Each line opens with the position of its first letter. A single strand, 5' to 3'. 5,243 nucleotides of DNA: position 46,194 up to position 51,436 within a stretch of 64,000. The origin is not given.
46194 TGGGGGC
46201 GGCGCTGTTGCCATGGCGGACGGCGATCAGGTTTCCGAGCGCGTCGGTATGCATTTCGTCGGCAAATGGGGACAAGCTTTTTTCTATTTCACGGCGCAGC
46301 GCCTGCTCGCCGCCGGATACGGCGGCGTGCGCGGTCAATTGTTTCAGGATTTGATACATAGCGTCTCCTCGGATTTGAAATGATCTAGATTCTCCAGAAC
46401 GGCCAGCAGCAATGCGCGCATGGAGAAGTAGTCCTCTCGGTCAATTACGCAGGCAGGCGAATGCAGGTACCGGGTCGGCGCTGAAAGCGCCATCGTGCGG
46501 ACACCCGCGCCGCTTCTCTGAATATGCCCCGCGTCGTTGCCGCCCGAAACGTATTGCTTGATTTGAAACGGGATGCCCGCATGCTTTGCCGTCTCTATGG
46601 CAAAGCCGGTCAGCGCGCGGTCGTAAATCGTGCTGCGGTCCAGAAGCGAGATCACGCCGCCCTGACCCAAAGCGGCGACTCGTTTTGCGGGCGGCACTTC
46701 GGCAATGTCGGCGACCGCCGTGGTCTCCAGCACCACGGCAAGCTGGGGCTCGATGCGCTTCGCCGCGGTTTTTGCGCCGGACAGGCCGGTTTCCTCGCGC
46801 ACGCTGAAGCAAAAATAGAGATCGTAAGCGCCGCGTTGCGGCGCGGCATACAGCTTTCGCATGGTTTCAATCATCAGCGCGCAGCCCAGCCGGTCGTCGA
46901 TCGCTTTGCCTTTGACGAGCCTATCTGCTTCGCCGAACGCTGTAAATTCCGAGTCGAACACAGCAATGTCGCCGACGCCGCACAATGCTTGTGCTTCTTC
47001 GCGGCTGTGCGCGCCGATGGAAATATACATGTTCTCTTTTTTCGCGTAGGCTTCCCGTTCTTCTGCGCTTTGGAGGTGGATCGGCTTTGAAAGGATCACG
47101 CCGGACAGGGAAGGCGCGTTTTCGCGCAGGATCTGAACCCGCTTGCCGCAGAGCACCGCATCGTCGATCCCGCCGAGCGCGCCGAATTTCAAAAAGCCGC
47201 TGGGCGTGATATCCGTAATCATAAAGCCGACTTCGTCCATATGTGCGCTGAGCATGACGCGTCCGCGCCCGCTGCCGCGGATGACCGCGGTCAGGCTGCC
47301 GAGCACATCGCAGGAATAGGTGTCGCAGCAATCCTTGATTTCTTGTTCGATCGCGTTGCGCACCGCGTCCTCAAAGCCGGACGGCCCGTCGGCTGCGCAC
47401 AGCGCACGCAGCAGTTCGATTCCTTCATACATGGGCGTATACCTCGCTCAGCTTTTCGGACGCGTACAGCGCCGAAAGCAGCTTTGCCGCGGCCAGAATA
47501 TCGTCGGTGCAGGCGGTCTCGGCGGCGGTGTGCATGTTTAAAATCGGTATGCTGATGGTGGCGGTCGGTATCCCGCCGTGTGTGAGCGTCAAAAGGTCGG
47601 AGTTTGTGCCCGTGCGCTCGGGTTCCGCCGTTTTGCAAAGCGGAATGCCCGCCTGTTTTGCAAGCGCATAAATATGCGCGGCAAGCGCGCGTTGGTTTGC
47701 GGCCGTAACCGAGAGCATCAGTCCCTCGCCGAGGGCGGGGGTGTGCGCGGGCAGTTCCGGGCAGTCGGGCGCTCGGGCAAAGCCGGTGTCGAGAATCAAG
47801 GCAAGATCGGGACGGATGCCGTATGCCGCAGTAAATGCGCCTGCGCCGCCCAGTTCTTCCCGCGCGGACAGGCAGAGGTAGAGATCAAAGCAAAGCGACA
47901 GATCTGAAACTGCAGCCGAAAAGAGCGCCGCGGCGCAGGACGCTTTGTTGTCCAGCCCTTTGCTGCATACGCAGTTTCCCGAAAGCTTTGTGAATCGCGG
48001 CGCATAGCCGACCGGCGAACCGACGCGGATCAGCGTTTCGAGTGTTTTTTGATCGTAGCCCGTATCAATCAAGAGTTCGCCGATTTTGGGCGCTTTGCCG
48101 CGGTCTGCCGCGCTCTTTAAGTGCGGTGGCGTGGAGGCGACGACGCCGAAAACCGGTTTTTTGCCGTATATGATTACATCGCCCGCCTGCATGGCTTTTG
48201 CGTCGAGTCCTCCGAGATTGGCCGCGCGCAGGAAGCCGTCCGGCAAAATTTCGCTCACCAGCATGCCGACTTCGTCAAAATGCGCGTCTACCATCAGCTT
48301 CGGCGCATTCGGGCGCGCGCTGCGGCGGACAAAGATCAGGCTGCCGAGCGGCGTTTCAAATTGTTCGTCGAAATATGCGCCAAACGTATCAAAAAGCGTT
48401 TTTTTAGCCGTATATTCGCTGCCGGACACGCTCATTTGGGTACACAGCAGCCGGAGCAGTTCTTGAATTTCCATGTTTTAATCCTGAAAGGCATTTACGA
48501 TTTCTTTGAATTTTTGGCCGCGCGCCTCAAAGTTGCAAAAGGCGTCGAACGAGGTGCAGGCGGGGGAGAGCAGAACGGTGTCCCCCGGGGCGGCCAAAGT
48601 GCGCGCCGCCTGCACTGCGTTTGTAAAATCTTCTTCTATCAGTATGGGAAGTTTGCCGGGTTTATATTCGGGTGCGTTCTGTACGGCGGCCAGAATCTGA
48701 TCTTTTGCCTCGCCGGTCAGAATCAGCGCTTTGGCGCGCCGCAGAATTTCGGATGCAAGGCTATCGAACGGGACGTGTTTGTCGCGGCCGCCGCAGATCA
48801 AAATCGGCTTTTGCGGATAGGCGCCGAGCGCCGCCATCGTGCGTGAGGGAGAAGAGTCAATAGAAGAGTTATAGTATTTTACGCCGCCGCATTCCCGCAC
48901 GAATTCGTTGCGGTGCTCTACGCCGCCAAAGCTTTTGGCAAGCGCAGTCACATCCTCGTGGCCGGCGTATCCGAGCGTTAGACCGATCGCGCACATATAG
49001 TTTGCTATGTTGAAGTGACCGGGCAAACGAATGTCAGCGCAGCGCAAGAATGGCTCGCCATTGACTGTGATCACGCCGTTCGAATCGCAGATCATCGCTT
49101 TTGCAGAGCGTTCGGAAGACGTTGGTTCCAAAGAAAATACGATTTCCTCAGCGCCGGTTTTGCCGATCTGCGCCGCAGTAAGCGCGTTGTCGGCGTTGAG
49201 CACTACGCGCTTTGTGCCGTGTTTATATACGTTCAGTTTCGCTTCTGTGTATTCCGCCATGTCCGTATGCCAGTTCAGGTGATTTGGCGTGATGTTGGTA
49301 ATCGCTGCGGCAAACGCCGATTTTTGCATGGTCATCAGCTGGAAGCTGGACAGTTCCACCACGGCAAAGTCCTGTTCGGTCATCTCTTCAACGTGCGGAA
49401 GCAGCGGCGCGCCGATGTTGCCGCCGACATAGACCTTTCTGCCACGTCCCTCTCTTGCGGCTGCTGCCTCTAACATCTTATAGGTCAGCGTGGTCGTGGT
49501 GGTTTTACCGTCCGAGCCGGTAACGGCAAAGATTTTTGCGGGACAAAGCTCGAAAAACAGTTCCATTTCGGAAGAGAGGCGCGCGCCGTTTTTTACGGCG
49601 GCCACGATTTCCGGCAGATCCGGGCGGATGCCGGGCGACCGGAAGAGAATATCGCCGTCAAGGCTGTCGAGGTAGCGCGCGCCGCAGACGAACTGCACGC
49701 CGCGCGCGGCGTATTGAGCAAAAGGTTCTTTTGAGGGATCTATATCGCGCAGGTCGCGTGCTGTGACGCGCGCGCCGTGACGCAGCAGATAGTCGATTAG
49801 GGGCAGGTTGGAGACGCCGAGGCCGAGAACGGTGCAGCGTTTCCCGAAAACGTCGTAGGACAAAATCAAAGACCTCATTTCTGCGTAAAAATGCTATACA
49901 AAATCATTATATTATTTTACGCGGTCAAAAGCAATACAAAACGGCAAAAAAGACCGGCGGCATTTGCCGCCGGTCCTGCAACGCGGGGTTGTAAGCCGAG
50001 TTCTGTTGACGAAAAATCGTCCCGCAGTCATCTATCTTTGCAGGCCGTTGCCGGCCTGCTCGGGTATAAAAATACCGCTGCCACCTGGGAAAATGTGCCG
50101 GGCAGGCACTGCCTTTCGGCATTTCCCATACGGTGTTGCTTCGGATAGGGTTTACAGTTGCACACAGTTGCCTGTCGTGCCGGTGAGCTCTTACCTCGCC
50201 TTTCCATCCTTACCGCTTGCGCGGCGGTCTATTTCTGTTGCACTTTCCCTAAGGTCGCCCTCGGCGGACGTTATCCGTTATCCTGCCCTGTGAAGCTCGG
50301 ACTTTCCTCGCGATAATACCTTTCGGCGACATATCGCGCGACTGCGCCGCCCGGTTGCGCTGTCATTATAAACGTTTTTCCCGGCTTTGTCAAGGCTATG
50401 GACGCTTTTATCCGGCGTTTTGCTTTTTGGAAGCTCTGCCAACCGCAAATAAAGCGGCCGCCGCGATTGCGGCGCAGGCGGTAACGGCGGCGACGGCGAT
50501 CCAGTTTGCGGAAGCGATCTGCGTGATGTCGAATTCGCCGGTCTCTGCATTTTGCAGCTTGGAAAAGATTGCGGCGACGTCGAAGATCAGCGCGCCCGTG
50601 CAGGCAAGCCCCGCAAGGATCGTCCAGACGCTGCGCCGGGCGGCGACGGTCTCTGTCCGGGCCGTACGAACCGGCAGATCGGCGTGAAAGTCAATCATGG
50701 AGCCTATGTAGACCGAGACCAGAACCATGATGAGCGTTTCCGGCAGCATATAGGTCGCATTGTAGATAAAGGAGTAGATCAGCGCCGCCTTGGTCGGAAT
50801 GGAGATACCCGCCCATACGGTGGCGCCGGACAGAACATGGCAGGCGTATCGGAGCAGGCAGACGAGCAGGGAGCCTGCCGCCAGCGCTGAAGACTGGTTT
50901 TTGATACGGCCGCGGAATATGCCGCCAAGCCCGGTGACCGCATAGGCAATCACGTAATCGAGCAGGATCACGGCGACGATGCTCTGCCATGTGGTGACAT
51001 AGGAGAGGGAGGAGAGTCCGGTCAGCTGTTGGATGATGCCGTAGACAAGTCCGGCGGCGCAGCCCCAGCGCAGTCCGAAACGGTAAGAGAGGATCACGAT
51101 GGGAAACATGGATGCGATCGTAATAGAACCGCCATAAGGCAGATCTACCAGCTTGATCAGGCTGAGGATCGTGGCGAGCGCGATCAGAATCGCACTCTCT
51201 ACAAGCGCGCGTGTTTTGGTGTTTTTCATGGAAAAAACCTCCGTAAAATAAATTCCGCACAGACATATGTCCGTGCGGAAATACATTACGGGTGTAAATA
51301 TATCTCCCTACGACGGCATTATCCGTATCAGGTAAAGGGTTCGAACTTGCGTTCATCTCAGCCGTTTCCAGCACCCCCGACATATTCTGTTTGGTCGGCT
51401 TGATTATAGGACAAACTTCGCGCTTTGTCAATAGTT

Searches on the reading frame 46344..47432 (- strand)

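Call 24: search_protein_families(library=pfam, proteins=[window:46344-47432:-], max_evalue=0.00001)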
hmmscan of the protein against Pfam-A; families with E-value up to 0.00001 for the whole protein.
window:46344-47432:- (362 aa): 3 families
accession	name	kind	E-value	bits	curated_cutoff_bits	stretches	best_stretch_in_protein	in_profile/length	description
PF05343.19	Peptidase_M42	-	2.7e-86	289.7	23.2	1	45-340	1-291/292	M42 glutamyl aminopeptidase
PF04389.22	Peptidase_M28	-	2.2e-10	41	21.3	1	177-339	30-183/193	Peptidase family M28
PF01546.33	Peptidase_M20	-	4.6e-06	27.1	24.6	0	177-347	33-205/206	Peptidase family M20/M25/M40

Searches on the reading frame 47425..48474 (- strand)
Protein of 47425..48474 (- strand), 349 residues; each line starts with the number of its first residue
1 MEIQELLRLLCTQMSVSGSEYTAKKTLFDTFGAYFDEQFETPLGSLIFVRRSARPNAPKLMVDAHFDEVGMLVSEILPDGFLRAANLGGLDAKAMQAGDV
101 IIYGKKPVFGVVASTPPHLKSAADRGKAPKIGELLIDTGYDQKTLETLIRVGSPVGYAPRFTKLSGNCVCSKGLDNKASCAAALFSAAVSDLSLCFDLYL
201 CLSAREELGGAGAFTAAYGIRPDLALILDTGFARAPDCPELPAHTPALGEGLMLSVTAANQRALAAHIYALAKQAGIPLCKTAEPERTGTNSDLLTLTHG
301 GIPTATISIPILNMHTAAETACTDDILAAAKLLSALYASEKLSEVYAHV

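Call 24: search_protein_families(library=pfam, proteins=[window:47425-48474:-], max_evalue=0.00001)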
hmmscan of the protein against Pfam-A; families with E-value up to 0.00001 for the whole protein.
window:47425-48474:- (349 aa): 2 families
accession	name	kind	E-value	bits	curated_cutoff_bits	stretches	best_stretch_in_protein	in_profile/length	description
PF05343.19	Peptidase_M42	-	2e-60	204.8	23.2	1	44-332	1-292/292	M42 glutamyl aminopeptidase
PF02127.20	Peptidase_M18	-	4.2e-07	29.6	24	1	242-337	331-432/432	Aminopeptidase I zinc metalloprotease (M18)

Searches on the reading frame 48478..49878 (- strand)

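Call 24: search_protein_families(library=pfam, proteins=[window:48478-49878:-], max_evalue=0.00001)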
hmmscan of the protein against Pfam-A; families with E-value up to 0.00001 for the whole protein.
window:48478-49878:- (466 aa): 3 families
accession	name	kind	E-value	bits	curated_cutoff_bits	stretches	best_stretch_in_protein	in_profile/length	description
PF08245.18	Mur_ligase_M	-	3.6e-27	96.1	24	1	119-300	1-199/200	Mur ligase middle domain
PF02875.26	Mur_ligase_C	-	8.9e-10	39.9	28.4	1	322-441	1-127/127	Mur ligase, glutamate ligase domain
PF21799.2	MurD-like_N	-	2e-09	38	27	1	13-100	1-85/88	Mur ligase MurD-like, N-terminal domain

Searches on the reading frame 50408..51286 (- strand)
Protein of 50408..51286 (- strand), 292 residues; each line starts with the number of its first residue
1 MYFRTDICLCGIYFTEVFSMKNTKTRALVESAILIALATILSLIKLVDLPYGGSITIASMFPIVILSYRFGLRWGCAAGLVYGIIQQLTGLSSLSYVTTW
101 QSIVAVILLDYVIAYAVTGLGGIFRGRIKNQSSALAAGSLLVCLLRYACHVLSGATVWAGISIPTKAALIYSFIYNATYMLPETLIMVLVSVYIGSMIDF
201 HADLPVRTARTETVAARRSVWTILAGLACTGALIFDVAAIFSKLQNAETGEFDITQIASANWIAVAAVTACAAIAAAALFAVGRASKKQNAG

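Call 24: search_protein_families(library=pfam, proteins=[window:50408-51286:-], max_evalue=0.00001)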
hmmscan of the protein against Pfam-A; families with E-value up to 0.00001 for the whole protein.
window:50408-51286:- (292 aa): 1 family
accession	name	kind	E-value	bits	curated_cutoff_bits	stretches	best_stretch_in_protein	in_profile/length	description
PF09515.15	Thia_YuaJ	-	2.4e-33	116.1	25.8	1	28-194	1-168/177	Thiamine transporter protein (Thia_YuaJ)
